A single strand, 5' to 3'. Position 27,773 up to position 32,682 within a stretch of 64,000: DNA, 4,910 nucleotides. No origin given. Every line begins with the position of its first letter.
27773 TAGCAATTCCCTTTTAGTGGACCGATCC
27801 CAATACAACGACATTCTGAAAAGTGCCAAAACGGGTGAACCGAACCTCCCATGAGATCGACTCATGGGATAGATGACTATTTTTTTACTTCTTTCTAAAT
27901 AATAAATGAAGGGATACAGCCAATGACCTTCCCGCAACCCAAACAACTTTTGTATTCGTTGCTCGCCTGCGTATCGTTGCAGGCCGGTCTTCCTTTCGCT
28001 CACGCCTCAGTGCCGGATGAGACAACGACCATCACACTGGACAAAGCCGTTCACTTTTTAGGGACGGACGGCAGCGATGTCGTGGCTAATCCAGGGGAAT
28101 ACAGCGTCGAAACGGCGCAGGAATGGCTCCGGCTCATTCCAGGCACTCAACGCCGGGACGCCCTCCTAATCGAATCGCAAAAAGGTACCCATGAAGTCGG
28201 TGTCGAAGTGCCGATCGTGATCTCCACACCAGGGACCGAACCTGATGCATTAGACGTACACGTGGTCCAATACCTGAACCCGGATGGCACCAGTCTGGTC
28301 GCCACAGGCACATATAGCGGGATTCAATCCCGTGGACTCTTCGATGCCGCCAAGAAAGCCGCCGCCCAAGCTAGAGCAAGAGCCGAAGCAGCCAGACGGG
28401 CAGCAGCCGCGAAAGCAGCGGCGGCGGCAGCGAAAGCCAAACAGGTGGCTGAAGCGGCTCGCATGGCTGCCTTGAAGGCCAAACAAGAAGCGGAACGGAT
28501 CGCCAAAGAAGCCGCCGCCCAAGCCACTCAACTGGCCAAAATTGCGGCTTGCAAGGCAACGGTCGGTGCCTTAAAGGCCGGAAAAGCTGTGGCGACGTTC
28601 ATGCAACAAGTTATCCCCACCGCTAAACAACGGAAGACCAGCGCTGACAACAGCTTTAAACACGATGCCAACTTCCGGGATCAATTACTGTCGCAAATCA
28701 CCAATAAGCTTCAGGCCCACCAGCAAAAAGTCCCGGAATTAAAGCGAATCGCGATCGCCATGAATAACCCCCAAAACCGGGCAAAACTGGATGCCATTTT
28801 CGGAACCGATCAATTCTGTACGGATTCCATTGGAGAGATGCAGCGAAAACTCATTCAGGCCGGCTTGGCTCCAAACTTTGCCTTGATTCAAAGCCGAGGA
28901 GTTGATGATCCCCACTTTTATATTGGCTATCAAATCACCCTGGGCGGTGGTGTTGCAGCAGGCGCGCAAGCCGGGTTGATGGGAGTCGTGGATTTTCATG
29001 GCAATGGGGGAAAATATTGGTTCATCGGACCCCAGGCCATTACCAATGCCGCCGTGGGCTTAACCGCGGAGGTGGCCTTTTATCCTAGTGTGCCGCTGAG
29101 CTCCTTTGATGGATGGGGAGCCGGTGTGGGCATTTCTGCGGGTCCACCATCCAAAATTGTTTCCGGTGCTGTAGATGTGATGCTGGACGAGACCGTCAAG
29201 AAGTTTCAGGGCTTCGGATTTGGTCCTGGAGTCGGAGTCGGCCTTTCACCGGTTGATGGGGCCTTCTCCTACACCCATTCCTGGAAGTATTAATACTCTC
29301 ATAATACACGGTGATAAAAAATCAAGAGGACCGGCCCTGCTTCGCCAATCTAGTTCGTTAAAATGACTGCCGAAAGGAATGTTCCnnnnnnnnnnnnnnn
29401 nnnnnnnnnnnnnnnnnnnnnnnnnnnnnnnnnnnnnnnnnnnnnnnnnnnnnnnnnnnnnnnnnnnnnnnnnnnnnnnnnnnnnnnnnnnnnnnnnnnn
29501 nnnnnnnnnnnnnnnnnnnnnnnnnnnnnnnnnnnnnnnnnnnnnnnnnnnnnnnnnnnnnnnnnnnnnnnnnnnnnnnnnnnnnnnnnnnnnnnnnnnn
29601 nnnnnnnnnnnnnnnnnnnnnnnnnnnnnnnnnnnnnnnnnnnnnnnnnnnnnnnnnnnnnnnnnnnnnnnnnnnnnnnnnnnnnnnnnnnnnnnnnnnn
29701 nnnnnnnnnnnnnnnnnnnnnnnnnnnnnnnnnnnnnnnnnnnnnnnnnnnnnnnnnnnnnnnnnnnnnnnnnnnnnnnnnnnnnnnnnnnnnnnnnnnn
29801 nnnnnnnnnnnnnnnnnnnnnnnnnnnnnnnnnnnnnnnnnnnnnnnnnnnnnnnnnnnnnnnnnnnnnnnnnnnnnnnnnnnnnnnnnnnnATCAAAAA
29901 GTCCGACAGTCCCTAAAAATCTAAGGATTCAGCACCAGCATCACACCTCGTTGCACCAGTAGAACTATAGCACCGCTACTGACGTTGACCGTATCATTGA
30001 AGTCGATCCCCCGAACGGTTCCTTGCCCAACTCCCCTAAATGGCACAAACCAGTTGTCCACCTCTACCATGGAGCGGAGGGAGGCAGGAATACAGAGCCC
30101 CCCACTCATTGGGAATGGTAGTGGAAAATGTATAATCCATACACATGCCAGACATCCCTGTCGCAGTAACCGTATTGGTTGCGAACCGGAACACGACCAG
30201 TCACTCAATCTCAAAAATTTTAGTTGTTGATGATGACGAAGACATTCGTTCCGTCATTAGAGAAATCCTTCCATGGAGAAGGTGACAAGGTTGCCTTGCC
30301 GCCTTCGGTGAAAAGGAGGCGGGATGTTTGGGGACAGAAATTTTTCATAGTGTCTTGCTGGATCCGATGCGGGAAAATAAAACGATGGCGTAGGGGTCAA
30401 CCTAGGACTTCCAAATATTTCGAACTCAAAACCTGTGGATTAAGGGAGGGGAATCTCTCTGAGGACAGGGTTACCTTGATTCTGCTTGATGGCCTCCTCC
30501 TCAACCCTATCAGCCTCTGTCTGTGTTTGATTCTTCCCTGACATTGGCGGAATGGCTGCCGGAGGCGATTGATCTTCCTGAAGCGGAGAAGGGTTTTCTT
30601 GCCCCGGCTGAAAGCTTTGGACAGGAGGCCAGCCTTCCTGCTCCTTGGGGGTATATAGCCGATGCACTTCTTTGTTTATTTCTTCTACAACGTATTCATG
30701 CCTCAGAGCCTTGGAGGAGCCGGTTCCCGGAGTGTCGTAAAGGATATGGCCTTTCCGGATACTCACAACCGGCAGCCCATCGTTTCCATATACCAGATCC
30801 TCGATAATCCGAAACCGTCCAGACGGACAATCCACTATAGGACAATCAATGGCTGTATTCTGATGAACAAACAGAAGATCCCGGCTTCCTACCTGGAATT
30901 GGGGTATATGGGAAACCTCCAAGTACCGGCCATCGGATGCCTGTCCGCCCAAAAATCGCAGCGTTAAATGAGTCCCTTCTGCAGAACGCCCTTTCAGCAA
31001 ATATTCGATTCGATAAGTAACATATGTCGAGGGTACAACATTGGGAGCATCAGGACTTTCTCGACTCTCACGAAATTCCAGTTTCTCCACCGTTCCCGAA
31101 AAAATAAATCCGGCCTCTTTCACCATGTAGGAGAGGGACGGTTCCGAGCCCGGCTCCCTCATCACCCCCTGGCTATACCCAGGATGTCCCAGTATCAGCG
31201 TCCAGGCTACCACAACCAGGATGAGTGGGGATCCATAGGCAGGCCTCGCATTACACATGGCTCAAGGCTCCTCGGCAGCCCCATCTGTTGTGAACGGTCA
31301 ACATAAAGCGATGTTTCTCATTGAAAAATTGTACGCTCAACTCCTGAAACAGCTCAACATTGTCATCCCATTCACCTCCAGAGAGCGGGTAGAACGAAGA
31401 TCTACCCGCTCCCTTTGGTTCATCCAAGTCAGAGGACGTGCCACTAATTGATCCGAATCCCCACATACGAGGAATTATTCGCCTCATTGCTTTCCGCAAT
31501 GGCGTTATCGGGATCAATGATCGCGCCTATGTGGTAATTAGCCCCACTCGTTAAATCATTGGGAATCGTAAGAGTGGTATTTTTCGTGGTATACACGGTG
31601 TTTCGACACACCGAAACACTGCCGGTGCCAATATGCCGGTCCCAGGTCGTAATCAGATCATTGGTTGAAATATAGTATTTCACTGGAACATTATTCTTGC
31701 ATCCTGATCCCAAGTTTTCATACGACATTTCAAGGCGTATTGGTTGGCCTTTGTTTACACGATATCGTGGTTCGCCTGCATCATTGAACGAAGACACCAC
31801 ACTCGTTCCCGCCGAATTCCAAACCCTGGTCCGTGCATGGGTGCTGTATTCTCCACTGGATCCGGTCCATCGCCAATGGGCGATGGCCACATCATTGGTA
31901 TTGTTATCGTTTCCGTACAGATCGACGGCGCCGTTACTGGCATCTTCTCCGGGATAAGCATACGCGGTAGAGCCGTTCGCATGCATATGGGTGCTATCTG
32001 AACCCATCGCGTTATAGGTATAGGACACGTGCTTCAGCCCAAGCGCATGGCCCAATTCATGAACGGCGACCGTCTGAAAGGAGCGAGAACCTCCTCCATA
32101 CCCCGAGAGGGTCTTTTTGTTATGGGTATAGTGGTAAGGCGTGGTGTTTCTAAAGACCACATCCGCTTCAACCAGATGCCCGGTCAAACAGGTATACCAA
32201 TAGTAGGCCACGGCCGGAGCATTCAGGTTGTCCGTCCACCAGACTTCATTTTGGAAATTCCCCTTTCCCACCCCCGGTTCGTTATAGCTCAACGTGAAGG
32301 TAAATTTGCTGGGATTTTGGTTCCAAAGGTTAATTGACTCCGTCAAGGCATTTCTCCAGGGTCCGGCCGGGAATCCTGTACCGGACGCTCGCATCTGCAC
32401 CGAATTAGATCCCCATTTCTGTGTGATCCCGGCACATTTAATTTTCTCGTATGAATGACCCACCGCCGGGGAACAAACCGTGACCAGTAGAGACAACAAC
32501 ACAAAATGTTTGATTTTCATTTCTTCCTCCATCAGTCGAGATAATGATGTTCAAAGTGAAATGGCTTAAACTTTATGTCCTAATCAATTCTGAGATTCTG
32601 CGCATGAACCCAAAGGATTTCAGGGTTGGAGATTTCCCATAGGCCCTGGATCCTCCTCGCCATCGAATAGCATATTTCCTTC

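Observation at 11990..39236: Recurrent [S/P/R]-R-G-[I/L/V/F] linear motif, at the module boundary and before acidic C-terminal tails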

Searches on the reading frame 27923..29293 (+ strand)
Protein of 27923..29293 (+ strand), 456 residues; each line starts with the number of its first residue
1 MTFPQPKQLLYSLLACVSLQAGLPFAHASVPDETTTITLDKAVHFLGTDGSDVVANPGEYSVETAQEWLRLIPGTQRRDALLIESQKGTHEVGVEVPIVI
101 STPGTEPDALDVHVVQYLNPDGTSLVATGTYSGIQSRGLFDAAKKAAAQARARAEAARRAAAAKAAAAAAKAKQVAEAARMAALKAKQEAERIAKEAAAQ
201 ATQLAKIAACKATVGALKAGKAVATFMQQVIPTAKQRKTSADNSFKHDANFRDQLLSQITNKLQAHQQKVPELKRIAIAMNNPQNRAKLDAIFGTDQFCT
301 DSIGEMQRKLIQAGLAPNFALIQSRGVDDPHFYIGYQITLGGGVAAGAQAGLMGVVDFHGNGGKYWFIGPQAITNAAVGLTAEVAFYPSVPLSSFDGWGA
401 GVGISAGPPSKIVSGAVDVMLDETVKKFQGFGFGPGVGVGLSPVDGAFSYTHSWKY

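Call 6: search_protein_families(library=pfam, max_evalue=0.01, proteins=[window:27923-29293:+])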
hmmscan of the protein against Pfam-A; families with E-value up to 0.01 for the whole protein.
window:27923-29293:+ (456 aa): 0 families

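Call 8: search_protein_families(library=ncbifam, max_evalue=0.1, proteins=[window:27923-29293:+])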
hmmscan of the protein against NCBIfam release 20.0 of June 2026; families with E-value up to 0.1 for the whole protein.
window:27923-29293:+ (456 aa): 2 families
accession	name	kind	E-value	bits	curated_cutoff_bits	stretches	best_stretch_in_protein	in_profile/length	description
NF038136.1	rSAM_Rv_intein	exception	0.064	12.1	700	1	121-268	136-280/574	intein-containing Rv2578c family radical SAM protein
NF041499.3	MobP3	subfamily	0.095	12.3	150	0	189-293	184-265/315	MobP3 family relaxase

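Call 11: find_encoding_contigs(protein=window:27923-29293:+, flank=1000, max_places=4)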
Protein window:27923-29293:+ (456 aa): 23 contigs read that carry it; 4 places shown.
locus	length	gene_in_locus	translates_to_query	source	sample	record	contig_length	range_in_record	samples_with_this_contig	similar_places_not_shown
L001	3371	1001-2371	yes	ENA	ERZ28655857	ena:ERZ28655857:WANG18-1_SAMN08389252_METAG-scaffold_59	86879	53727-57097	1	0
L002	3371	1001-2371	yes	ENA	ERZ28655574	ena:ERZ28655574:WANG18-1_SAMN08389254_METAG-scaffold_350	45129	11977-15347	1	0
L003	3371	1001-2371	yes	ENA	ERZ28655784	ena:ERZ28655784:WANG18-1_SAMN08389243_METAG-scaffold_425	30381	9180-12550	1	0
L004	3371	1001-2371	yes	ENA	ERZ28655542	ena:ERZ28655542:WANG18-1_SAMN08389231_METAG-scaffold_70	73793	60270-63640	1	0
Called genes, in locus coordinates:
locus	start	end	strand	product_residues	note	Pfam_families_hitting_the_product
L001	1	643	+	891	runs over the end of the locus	-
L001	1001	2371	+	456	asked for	-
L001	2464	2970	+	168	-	-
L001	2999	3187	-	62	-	-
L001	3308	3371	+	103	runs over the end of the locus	-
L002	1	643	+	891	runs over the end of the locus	-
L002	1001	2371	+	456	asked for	-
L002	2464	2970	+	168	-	-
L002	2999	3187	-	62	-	-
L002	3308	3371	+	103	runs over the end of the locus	-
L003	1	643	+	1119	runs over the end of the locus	-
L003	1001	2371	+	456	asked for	-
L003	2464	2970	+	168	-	-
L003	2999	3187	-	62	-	-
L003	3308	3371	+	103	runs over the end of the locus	-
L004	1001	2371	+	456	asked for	-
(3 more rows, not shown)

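Call 71: predict_structure(alignment_id=A7)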
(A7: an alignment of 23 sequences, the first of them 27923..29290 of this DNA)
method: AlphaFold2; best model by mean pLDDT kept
length: 456 residues; sequences in the alignment: 23
mean_pLDDT: 73.8   pTM: 0.56
mean pLDDT of the five models: 73.8, 73.2, 72.0, 70.2, 70.0
residues with pLDDT >= 90: 82; 70-90: 197; 50-70: 120; < 50: 57
segments of 3 or more residues with pLDDT < 50: 1-4, 18-31, 171-173, 321-328, 342-345, 374-378, 406-414, 437-444
pLDDT, mean of each block of 10 residues (from residue 1): 50 51 33 74 91 92 91 87 89 72 72 86 88 64 63 65 56 53 68 66 70 69 63 79 84 86 87 89 86 87 91 85 46 85 57 87 87 54 87 91 58 64 89 60 58 86
secondary structure, 60 per line:
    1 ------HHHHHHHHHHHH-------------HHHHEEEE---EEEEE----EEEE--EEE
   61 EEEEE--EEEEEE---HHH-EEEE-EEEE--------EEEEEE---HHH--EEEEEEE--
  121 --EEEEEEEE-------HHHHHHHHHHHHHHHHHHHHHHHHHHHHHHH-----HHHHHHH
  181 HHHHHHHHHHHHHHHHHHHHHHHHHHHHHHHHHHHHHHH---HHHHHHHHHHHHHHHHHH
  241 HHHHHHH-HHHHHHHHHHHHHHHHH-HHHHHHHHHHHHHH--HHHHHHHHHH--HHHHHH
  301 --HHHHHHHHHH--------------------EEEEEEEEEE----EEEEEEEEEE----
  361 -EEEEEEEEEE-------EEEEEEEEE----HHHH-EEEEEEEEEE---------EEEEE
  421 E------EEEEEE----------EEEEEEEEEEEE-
elements in order: H7-18 H32-35 E36-39 E43-47 E52-55 E58-65 E68-73 E81-84 E86-89 E98-103 E112-118 E123-130 H138-168 H174-219 H223-247 H249-265 H267-280 H283-292 H295-300 H303-312 E333-342 E347-356 E362-371 E379-387 H392-395 E397-406 E416-421 E428-433 E444-455
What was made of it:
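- In the full-length model the second motif falls in the only inter-domain segment with pLDDT below 50 (call 71).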

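Call 73: fold_search(model_id=the predicted structure, library=pdb)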
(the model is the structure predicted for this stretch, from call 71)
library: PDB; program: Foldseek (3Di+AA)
matches with E <= 10: 988; with E <= 0.001: 0
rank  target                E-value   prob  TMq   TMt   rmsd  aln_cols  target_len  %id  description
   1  9j11_A                3.8e-03  0.09  0.08  0.12  16.8       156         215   10  Structure of mEos3.2 in the green fluorescent state (released 2025-04-16)
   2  3tmr_A                1.2e-02  0.06  0.08  0.12  17.2       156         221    8  IrisFP, planar chromophore (released 2011-11-16)
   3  8u24                  1.6e-02  0.08  0.09  0.14  14.0       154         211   10  A Highly Stable Variant of Corynactis Californica Green Fluorescent Protein, ccGFP 9 (released 2024-01-31)
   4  3p8u_A                1.6e-02  0.08  0.08  0.14  16.5       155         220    9  Crystal structure of mEosFP in its green state (released 2011-10-19)
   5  3p8u_C                1.7e-02  0.10  0.09  0.14  18.0       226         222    7  Crystal structure of mEosFP in its green state (released 2011-10-19)
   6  8u22                  1.8e-02  0.06  0.09  0.13  14.1       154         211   11  A Highly Stable Variant of Corynactis Californica Green Fluorescent Protein, ccGFP 7 (released 2024-01-31)
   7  4gob_D                1.9e-02  0.08  0.09  0.14  16.0       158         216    9  Low pH Crystal Structure of a reconstructed Kaede-type Red Fluorescent Protein, Least Evolved Ancestor (LEA) (released 2013-07-31)
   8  6b7r_A                2.0e-02  0.18  0.10  0.17  13.3       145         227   12  Truncated strand 11-less green fluorescent protein (released 2017-12-27)
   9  7sfa_C                2.1e-02  0.09  0.09  0.15  18.0       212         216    6  Branchiostoma floridae fluorescent protein LanFP10A2 (released 2022-03-30)
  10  4gob_A                2.1e-02  0.08  0.09  0.13  15.9       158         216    9  Low pH Crystal Structure of a reconstructed Kaede-type Red Fluorescent Protein, Least Evolved Ancestor (LEA) (released 2013-07-31)
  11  3s05_A                2.1e-02  0.08  0.09  0.14  16.4       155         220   10  mEos2 Fluorescent Protein-Green Form (released 2011-11-16)
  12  8dj8                  2.1e-02  0.07  0.09  0.14  14.2       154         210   10  Crystal Structure of Calgreen 1 protein (released 2023-07-05)
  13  8ths_A                2.3e-02  0.08  0.09  0.13  15.4       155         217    9  Crystal Structure of a reconstructed Kaede-type Red Fluorescent Protein, LEA A69T (released 2023-11-29)
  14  8u20_A                2.3e-02  0.07  0.09  0.14  14.1       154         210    9  A Highly Stable Variant of Corynactis Californica Green Fluorescent Protein, ccGFP 5 (released 2024-01-31)
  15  8ths_C                2.4e-02  0.06  0.08  0.12  18.1       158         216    9  Crystal Structure of a reconstructed Kaede-type Red Fluorescent Protein, LEA A69T (released 2023-11-29)
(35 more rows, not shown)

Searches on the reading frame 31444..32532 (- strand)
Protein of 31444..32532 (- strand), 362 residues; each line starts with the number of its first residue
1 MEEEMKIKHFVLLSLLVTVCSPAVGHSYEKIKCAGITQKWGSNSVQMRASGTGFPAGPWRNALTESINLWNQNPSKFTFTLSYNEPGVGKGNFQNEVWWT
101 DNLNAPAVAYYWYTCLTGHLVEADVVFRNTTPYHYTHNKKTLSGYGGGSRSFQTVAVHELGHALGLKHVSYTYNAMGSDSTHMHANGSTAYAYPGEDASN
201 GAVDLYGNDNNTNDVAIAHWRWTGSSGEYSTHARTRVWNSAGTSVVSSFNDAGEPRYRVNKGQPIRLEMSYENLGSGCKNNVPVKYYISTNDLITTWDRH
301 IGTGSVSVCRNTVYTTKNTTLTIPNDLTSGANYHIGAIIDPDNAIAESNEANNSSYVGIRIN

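Call 7: search_protein_families(library=pfam, max_evalue=0.01, proteins=[window:31444-32532:-])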
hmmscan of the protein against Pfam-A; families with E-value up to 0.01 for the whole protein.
window:31444-32532:- (362 aa): 4 families
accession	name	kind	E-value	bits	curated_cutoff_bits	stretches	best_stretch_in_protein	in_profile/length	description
PF07705.17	CARDB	-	7.6e-08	32.9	22.7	1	259-354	15-98/101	CARDB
PF00413.30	Peptidase_M10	-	3.7e-06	27.3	24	1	133-177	102-133/159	Matrixin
PF13583.11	Reprolysin_4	-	0.00026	21.2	22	1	136-199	122-181/203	Metallo-peptidase family M12B Reprolysin-like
PF10462.15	Peptidase_M66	-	0.0032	17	20.6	1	144-192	179-230/306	Peptidase M66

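Call 9: search_protein_families(library=ncbifam, max_evalue=0.1, proteins=[window:31444-32532:-])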
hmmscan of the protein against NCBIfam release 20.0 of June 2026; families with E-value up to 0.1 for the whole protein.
window:31444-32532:- (362 aa): 5 families
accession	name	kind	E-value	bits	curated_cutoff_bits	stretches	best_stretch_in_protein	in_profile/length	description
NF038122.1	metallo_LGF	subfamily_domain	2.8e-06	27.6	80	1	72-184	76-172/274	NF038122 family metalloprotease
NF041905.1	MXAN_2677_2678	equivalog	1.1e-05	24.7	250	1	99-213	127-241/283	myxosortase-dependent metalloprotease, MXAN_2677/MXAN_2678 family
TIGR03952.1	metzin_BF0631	equivalog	0.014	14.4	208.1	1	126-172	207-252/351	zinc-dependent metalloproteinase lipoprotein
NF033823.0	archmetzin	subfamily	0.015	15.2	145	1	153-170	123-140/170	archaemetzincin family Zn-dependent metalloprotease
NF038115.1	SVAGG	subfamily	0.041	12.9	150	1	153-231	176-252/407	SVAGG family GlyGly-CTERM protein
